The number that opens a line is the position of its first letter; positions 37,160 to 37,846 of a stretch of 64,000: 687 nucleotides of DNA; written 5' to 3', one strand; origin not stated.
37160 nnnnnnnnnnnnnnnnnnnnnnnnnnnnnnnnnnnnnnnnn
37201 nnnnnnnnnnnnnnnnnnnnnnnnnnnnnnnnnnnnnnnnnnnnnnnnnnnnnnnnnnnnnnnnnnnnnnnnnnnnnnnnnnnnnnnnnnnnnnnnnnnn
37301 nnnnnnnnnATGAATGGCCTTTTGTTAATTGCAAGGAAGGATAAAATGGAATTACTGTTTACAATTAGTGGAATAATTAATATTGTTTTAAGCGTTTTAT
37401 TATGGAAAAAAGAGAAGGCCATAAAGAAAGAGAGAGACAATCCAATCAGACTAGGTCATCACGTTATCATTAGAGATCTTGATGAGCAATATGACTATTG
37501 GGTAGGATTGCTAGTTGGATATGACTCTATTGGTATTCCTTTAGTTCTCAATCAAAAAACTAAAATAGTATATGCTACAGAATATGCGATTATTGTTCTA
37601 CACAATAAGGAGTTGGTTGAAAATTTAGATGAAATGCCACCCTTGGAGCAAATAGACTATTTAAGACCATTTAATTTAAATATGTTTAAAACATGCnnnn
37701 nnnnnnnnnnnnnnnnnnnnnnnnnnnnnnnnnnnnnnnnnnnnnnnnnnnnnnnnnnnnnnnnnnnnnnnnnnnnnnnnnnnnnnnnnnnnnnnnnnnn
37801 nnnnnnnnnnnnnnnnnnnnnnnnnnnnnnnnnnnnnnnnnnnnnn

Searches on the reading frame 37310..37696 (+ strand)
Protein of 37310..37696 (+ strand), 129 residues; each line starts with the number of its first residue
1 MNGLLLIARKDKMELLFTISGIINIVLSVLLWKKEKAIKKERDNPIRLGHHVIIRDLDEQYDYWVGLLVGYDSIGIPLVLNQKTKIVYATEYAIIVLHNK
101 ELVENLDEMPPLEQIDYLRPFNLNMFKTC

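Call 22: find_encoding_contigs(protein=window:37310-37696:+, flank=10000, max_places=2)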
Protein window:37310-37696:+ (129 aa): 3 contigs read that carry it; 2 places shown.
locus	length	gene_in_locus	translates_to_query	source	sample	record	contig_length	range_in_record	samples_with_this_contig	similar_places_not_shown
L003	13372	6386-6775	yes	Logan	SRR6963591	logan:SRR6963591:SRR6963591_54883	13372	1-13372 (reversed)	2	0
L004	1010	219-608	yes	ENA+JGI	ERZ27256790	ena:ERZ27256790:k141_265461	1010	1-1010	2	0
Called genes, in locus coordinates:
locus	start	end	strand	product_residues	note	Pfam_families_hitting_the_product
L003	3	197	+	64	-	?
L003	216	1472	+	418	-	PF01145:Band_7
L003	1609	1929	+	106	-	-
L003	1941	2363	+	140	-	-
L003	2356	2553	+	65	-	-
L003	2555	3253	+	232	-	-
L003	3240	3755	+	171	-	PF09012:FeoC (faint)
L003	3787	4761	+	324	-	PF00692:dUTPase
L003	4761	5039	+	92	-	-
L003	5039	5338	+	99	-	-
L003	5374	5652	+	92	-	-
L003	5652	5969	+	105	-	-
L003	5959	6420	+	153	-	-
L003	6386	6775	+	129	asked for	-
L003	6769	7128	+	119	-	-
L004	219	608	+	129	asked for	-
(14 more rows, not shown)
